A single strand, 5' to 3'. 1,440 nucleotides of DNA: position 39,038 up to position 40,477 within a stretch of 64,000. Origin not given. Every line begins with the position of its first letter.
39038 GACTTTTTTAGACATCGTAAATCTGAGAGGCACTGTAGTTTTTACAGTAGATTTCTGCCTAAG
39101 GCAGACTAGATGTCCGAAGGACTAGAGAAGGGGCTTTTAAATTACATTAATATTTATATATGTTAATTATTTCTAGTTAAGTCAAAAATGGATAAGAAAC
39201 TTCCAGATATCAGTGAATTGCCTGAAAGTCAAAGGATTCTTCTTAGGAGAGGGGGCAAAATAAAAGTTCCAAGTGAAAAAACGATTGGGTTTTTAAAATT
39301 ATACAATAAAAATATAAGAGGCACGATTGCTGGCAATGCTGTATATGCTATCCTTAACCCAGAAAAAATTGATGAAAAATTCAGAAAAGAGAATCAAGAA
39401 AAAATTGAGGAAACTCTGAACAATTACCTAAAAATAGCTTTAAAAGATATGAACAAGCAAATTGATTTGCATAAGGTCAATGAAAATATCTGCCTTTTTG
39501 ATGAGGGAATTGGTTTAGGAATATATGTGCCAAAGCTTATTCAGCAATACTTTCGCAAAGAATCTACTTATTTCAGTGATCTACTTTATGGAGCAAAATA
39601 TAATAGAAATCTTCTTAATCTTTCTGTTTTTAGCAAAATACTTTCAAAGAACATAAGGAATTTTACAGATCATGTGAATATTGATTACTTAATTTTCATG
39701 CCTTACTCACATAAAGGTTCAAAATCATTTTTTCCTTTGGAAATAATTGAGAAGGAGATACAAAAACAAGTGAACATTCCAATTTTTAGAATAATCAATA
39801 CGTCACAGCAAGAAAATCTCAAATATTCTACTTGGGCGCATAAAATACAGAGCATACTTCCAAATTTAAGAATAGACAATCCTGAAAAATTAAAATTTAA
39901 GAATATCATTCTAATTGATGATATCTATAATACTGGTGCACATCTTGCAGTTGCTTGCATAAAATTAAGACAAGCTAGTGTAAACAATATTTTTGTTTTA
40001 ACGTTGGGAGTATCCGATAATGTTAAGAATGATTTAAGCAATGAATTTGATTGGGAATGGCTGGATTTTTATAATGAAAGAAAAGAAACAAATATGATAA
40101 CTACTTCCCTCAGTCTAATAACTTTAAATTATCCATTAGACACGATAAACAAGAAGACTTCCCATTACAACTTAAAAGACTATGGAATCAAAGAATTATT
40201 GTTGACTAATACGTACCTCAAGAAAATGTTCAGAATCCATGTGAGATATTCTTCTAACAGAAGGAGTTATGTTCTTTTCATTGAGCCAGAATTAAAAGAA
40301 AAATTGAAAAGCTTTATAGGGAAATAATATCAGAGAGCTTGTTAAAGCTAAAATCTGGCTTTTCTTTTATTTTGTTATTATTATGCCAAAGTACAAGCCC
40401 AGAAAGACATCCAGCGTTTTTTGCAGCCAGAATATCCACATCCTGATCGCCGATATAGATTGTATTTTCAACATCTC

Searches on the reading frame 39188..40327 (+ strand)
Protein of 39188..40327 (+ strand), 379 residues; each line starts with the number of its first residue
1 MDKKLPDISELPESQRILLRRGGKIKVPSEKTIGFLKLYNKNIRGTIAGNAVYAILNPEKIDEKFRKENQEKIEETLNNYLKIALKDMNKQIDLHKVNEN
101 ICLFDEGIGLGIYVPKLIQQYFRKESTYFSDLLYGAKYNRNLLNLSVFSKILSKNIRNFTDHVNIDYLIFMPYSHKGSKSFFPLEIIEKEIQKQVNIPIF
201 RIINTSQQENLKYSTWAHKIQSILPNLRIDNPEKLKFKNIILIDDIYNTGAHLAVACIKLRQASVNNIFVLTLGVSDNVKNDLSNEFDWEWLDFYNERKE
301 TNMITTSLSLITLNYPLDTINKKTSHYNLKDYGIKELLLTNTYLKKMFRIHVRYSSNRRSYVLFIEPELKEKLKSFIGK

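Call 22: search_protein_families(library=pfam, proteins=[window:39188-40327:+])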
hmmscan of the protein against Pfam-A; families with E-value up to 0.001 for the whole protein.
window:39188-40327:+ (379 aa): 0 families

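Call 66: search_protein_families(library=phrogs, proteins=[window:39188-40327:+], max_evalue=0.01)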
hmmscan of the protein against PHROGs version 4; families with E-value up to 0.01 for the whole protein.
window:39188-40327:+ (379 aa): 2 families
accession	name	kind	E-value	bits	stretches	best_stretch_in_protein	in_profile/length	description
phrog_8417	-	unknown function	0.0046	17.3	1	199-274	145-214/225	-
phrog_10564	-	unknown function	0.0057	16.5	1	203-271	295-361/427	-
